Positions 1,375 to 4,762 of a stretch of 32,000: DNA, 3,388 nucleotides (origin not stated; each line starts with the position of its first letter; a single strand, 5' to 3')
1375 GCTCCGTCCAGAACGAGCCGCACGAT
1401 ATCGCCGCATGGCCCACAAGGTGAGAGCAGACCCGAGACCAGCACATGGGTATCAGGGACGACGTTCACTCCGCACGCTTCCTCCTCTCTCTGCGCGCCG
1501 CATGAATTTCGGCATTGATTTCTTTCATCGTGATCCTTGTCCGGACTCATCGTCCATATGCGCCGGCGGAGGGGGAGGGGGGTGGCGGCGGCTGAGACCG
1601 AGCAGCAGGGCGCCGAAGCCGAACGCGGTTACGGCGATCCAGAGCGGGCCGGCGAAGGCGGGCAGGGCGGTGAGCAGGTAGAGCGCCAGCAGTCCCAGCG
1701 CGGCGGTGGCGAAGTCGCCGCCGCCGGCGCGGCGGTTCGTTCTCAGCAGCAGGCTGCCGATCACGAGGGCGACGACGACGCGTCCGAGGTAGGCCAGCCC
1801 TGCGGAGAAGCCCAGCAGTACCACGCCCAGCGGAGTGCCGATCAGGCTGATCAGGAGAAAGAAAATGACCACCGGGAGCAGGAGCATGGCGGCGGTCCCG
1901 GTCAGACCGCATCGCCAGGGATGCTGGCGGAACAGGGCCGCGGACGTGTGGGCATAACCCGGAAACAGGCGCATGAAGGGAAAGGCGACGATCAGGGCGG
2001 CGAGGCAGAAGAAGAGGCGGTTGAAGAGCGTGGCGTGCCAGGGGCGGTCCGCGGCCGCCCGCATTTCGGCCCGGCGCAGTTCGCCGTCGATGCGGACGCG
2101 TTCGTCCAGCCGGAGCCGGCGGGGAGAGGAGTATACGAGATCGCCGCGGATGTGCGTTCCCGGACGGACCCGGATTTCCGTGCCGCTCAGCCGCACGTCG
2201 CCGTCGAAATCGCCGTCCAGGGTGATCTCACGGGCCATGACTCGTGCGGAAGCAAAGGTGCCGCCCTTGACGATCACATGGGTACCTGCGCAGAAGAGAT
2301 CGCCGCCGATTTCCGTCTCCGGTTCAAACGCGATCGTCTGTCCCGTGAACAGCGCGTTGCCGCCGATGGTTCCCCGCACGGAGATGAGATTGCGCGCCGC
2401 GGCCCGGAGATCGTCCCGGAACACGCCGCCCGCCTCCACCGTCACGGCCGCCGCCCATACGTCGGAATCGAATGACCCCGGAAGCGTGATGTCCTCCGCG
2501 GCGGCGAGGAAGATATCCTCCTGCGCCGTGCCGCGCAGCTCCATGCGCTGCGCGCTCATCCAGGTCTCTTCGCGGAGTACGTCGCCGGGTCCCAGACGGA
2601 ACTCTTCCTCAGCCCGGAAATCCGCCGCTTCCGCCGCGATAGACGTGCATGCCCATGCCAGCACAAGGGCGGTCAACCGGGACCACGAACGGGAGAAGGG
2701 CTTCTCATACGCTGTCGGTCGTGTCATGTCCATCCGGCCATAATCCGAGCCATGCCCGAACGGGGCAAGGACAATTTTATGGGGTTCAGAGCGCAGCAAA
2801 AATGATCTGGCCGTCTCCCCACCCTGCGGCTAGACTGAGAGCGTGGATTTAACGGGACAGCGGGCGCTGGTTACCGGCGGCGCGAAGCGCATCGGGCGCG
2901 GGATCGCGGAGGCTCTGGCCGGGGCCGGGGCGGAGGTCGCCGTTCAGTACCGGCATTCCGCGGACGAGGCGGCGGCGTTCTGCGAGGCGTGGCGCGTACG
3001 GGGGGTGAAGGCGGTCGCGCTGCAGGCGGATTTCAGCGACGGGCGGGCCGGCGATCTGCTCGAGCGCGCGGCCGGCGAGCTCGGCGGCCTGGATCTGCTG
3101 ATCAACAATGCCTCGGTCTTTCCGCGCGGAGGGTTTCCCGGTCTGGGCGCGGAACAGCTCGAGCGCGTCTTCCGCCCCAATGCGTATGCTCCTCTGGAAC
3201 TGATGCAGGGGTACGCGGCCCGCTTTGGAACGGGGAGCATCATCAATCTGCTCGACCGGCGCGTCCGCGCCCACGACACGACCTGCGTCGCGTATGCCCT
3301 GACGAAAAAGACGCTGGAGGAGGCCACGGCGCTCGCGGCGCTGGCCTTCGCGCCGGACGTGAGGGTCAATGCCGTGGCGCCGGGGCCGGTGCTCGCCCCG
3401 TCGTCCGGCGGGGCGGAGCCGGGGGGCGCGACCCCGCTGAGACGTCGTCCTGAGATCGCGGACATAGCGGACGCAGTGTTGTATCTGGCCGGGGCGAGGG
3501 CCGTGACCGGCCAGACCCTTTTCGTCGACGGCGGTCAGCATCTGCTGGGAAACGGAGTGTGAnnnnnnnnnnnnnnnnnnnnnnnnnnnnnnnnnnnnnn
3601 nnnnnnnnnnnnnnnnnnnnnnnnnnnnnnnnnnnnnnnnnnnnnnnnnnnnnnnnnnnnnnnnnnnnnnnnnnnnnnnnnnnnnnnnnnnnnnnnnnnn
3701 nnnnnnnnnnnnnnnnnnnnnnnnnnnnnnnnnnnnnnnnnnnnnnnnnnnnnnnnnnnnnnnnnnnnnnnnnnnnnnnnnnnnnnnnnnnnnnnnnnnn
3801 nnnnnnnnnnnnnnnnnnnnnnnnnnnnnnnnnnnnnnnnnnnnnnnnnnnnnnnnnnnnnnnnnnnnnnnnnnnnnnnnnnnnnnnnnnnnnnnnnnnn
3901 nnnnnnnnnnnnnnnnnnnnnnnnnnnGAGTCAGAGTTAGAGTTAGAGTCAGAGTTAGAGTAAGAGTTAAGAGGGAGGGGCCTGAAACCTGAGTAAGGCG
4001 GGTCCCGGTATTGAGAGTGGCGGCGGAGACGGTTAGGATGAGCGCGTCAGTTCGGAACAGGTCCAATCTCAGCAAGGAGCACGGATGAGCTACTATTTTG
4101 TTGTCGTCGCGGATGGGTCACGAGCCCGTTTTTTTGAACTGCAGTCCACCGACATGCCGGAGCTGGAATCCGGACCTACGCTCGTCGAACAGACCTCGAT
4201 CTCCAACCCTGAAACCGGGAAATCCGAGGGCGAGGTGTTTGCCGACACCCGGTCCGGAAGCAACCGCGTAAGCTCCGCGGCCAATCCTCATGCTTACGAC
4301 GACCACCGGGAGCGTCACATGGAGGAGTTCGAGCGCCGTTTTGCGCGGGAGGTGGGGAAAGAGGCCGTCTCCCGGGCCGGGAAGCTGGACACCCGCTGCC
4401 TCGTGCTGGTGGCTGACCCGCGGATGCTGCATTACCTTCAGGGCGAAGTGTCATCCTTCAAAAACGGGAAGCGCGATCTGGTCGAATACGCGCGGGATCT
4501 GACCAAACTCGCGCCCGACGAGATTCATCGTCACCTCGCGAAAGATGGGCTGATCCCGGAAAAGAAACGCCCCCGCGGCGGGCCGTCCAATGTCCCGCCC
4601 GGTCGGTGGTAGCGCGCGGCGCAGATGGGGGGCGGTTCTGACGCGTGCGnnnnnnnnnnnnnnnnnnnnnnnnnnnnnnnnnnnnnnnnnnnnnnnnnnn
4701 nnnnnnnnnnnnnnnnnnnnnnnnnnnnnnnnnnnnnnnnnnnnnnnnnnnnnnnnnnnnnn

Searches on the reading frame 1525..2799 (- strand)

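Call 6: search_protein_families(library=pfam, proteins=[window:1525-2799:-], max_evalue=0.001)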
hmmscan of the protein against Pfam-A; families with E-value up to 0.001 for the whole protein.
window:1525-2799:- (424 aa): 1 family
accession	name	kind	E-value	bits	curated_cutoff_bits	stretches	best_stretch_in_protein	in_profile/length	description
PF04519.19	Bactofilin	-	4.8e-08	33.6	27.9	1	159-241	20-97/98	Polymer-forming cytoskeletal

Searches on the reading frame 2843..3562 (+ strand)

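Call 6: search_protein_families(library=pfam, proteins=[window:2843-3562:+], max_evalue=0.001)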
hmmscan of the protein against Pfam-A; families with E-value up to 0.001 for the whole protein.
window:2843-3562:+ (239 aa): 3 families
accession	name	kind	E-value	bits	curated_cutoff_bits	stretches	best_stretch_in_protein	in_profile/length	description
PF13561.12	adh_short_C2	-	4.4e-31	108.7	27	1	15-233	6-236/236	Enoyl-(Acyl carrier protein) reductase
PF00106.31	adh_short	-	2.6e-25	89.5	26.6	1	7-186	2-185/195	short chain dehydrogenase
PF08659.16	KR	-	8.2e-07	29.6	22.6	1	9-121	4-120/180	KR domain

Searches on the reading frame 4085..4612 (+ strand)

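Call 6: search_protein_families(library=pfam, proteins=[window:4085-4612:+], max_evalue=0.001)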
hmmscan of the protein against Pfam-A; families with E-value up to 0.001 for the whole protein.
window:4085-4612:+ (175 aa): 3 families
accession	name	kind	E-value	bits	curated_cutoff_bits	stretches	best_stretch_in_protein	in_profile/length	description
PF10116.14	Host_attach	-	3.3e-24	86.5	26.7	1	6-151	2-138/138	Protein required for attachment to host cells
PF18856.6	baeRF_family12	-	6.3e-14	53.2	27.7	1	5-151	3-138/138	Bacterial archaeo-eukaryotic release factor family 12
PF18854.6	baeRF_family10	-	4.5e-06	27.4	27.1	1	4-115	16-104/143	Bacterial archaeo-eukaryotic release factor family 10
